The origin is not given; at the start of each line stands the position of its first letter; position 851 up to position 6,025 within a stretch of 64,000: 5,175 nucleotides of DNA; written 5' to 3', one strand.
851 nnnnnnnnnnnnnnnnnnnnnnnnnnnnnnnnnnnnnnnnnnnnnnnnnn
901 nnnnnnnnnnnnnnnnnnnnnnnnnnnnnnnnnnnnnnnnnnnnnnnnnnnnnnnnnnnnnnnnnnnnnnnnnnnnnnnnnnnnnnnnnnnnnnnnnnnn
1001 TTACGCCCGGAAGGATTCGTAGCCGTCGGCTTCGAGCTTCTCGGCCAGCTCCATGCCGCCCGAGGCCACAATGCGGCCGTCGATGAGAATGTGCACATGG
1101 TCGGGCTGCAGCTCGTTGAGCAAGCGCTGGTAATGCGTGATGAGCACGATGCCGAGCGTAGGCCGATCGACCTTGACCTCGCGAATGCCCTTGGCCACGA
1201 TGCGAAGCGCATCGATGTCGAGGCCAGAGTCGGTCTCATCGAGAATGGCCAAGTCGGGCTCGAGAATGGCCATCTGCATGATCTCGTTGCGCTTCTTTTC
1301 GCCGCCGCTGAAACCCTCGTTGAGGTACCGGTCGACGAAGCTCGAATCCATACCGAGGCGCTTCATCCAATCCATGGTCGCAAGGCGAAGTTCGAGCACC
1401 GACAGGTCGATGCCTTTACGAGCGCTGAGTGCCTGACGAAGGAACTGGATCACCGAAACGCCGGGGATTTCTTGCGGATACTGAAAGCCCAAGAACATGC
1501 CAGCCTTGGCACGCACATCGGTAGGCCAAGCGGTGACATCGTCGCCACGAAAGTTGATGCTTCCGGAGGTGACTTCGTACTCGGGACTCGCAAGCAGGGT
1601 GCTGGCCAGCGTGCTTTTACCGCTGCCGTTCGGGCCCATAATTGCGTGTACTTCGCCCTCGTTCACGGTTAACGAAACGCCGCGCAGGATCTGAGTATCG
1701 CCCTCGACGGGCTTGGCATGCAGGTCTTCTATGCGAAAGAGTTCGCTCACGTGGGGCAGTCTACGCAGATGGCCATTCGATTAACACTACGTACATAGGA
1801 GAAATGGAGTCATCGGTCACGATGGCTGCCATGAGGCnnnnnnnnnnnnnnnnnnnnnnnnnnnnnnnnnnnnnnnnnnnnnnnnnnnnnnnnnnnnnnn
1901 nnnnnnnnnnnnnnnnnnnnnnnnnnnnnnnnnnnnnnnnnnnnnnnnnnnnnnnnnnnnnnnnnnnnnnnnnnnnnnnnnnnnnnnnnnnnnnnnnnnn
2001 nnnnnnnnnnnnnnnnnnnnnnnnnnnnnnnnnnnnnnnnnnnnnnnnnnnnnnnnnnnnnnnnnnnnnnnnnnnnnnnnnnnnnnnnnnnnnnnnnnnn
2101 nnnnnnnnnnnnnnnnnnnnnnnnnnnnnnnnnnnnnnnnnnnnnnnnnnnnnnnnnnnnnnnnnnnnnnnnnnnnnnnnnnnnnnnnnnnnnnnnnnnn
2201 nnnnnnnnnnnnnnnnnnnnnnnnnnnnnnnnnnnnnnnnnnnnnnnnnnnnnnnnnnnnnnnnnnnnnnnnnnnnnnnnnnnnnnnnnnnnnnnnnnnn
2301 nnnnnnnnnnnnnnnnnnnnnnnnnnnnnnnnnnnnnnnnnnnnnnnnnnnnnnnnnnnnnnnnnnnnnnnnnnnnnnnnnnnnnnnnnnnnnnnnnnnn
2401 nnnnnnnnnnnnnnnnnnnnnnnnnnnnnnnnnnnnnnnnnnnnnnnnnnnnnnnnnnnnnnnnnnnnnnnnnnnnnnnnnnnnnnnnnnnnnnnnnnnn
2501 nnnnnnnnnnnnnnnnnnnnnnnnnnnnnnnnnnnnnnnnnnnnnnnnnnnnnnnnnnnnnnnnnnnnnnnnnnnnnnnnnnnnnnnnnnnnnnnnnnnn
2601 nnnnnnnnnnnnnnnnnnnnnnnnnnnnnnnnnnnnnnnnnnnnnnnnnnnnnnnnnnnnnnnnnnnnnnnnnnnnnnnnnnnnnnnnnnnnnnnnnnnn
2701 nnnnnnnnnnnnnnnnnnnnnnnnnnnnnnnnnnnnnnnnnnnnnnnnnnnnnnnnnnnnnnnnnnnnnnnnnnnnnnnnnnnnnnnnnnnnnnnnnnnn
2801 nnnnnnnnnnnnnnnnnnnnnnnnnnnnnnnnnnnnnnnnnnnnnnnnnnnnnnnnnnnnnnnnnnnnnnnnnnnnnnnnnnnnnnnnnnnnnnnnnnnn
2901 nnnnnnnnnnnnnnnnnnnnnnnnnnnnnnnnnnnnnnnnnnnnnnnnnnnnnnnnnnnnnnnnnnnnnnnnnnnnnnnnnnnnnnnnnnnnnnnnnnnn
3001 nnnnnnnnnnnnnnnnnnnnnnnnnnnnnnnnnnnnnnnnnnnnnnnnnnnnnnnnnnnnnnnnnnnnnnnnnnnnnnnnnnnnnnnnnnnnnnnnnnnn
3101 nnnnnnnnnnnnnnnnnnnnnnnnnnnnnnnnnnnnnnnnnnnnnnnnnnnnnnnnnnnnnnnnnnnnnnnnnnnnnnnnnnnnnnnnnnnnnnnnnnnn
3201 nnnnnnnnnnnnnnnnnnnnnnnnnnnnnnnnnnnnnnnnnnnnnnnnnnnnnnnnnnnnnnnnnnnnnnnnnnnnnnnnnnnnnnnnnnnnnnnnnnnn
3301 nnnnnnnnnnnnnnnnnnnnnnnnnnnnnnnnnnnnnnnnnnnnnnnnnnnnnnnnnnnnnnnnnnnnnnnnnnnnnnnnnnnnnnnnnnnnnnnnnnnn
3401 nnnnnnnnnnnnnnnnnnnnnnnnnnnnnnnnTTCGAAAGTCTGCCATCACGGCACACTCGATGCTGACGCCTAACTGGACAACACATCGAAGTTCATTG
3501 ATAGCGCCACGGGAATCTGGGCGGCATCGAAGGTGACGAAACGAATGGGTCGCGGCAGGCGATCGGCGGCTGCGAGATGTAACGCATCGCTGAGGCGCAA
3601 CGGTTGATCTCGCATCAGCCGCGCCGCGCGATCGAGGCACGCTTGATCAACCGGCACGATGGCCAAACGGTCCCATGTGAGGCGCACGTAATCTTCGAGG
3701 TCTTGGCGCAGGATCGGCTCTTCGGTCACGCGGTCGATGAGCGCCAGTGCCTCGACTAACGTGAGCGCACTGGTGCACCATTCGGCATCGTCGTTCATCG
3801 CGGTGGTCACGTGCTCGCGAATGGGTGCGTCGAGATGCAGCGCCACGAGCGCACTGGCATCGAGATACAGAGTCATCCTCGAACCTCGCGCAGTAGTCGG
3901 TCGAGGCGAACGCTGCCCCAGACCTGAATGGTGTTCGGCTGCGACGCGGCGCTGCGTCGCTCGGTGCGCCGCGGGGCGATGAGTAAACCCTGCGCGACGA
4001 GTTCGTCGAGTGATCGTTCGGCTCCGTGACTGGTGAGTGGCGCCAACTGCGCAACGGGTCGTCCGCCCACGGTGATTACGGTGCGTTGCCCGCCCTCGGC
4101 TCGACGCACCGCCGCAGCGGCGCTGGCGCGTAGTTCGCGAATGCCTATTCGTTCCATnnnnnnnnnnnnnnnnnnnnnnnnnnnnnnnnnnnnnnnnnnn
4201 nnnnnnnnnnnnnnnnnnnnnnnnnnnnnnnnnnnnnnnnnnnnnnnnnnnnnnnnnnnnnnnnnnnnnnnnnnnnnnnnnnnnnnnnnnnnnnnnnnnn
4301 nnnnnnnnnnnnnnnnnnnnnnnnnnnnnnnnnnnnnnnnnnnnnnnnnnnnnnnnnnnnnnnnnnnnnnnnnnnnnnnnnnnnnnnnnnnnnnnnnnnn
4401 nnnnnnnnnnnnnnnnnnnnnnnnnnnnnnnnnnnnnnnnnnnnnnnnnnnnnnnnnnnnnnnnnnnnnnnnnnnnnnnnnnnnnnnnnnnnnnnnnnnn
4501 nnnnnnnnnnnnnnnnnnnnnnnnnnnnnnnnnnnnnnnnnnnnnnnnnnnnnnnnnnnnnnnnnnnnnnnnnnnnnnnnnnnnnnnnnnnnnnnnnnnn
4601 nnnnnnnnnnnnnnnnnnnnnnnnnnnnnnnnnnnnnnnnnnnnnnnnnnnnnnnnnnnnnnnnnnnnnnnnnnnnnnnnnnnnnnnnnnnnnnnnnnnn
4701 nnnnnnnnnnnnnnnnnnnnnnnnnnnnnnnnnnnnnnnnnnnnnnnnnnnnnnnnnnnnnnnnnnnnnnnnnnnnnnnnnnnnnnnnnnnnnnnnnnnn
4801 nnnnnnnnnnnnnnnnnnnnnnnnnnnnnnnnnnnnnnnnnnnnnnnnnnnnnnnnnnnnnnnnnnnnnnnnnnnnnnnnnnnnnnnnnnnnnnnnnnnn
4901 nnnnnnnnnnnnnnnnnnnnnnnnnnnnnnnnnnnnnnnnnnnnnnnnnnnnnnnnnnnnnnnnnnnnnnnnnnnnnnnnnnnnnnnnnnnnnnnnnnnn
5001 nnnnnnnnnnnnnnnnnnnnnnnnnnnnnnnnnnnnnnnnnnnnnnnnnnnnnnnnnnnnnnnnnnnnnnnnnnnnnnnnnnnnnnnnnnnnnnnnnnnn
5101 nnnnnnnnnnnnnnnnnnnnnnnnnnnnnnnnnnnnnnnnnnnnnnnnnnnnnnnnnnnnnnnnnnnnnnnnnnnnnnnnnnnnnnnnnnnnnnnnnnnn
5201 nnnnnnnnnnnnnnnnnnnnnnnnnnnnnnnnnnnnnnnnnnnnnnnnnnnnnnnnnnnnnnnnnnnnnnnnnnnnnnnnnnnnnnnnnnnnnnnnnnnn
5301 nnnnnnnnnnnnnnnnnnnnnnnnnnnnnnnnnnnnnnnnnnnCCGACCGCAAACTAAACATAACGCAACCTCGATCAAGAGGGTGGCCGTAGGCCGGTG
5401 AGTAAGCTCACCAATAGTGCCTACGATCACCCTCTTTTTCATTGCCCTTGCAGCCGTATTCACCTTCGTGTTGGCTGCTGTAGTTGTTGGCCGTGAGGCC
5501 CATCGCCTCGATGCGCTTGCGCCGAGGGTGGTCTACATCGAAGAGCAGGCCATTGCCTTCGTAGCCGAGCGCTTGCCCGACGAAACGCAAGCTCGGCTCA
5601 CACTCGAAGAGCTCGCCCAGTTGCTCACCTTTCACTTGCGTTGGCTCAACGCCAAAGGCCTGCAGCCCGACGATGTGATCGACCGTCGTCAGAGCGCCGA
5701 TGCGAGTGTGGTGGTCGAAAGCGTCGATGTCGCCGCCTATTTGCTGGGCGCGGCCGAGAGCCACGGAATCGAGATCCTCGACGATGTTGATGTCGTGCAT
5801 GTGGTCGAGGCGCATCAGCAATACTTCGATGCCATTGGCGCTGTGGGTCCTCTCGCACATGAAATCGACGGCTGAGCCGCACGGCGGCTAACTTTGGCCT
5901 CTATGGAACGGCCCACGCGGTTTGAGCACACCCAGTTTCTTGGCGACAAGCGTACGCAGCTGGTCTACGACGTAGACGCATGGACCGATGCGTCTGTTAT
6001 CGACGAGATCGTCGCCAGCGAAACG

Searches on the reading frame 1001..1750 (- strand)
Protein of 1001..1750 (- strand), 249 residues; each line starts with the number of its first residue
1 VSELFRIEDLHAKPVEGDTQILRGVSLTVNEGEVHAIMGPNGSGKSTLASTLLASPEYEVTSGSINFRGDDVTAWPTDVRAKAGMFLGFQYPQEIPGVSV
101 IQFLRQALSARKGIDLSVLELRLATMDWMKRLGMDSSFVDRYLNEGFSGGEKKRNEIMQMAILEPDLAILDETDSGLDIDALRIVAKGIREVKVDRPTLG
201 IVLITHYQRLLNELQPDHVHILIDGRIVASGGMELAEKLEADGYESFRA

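Call 90: search_protein_families(library=pfam, proteins=[window:1001-1750:-], max_evalue=0.001)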
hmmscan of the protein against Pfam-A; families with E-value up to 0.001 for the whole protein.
window:1001-1750:- (249 aa): 3 families
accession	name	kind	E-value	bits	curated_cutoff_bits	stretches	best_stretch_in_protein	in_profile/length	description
PF00005.33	ABC_tran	-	1.6e-23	84.3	25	1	22-173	1-135/137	ABC transporter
PF02463.25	SMC_N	-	8.8e-06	25.7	40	0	33-51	25-43/220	RecF/RecN/SMC N terminal domain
PF13555.12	AAA_29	-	0.00028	21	27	1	25-49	15-39/61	P-loop containing region of AAA domain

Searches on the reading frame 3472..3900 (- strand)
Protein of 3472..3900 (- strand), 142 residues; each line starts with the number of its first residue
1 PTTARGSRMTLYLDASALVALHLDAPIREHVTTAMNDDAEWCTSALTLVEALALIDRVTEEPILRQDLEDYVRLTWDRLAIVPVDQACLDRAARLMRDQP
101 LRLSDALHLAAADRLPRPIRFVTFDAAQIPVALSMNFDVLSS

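Call 90: search_protein_families(library=pfam, proteins=[window:3472-3900:-], max_evalue=0.001)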
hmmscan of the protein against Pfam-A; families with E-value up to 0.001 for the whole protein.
window:3472-3900:- (142 aa): 1 family
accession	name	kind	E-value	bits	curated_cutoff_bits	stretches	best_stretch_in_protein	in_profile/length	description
PF01850.27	PIN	-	1.4e-14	55.2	23.6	1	12-126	2-112/120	PIN domain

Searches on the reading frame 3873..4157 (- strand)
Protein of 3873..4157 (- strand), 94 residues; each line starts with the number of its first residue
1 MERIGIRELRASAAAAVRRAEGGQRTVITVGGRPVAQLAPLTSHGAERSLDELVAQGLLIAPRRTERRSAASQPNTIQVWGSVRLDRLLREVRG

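Call 90: search_protein_families(library=pfam, proteins=[window:3873-4157:-], max_evalue=0.001)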
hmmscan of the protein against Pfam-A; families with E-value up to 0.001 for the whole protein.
window:3873-4157:- (94 aa): 1 family
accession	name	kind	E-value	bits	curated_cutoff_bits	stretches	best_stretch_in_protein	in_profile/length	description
PF02604.26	PhdYeFM_antitox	-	4.7e-05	23.5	29.8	1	1-40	1-41/74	Antitoxin Phd_YefM, type II toxin-antitoxin system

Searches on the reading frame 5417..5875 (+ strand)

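Call 6: search_protein_families(library=pfam, proteins=[window:5417-5875:+], max_evalue=0.01)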
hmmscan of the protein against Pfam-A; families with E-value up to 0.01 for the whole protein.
window:5417-5875:+ (152 aa): 1 family
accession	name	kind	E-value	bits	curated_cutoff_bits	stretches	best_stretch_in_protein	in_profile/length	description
PF03742.19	PetN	-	0.0059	16.9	20.3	0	4-26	4-26/29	PetN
